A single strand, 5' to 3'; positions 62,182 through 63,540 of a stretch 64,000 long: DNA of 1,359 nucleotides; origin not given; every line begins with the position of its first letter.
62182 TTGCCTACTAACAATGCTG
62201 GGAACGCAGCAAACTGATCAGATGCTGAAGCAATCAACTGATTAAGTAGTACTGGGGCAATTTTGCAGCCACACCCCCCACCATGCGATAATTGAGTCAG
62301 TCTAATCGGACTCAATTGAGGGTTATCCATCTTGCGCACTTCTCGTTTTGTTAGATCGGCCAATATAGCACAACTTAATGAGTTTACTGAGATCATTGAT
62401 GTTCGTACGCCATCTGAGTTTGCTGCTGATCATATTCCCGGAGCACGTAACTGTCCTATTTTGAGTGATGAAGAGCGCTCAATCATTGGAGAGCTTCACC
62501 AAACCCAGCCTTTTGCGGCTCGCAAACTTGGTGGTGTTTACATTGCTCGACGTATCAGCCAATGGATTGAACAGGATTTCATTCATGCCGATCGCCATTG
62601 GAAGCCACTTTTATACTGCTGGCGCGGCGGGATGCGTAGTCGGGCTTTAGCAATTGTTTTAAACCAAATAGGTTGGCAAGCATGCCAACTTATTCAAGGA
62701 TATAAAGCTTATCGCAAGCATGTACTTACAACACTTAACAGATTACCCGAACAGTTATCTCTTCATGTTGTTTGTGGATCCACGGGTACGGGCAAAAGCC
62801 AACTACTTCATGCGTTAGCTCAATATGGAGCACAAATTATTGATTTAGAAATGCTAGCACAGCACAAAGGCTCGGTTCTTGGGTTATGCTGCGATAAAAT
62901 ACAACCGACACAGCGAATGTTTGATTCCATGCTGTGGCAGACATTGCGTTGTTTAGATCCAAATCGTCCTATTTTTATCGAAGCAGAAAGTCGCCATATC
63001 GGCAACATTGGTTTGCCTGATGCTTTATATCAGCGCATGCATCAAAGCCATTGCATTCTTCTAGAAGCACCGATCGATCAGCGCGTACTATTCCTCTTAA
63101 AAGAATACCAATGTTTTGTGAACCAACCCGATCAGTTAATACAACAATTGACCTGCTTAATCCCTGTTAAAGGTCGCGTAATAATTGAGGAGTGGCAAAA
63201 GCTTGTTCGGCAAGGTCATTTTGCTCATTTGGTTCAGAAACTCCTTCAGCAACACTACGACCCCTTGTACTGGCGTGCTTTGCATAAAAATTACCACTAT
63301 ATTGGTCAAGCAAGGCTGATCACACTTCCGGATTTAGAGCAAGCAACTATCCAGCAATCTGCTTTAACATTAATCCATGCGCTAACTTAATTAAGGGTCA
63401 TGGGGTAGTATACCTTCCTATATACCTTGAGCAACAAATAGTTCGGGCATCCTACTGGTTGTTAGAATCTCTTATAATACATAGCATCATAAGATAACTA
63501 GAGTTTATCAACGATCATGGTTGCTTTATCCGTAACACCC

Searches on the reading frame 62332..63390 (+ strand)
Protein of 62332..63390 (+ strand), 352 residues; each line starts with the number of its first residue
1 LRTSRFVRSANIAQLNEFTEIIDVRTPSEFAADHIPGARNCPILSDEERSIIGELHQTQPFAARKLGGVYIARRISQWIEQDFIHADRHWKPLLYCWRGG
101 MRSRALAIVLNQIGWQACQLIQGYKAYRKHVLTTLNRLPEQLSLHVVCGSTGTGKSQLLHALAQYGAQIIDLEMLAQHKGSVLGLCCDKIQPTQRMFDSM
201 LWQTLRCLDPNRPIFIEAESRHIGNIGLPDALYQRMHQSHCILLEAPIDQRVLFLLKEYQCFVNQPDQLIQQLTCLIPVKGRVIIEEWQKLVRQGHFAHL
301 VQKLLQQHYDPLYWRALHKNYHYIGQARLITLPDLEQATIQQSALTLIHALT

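Call 65: search_protein_families(library=pfam, proteins=[window:62332-63390:+], max_evalue=0.000001)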
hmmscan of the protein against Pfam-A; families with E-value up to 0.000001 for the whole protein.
window:62332-63390:+ (352 aa): 1 family
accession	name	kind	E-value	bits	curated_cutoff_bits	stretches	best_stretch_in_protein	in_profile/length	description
PF00581.25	Rhodanese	-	5e-10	40.2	22.2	1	20-129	15-101/102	Rhodanese-like domain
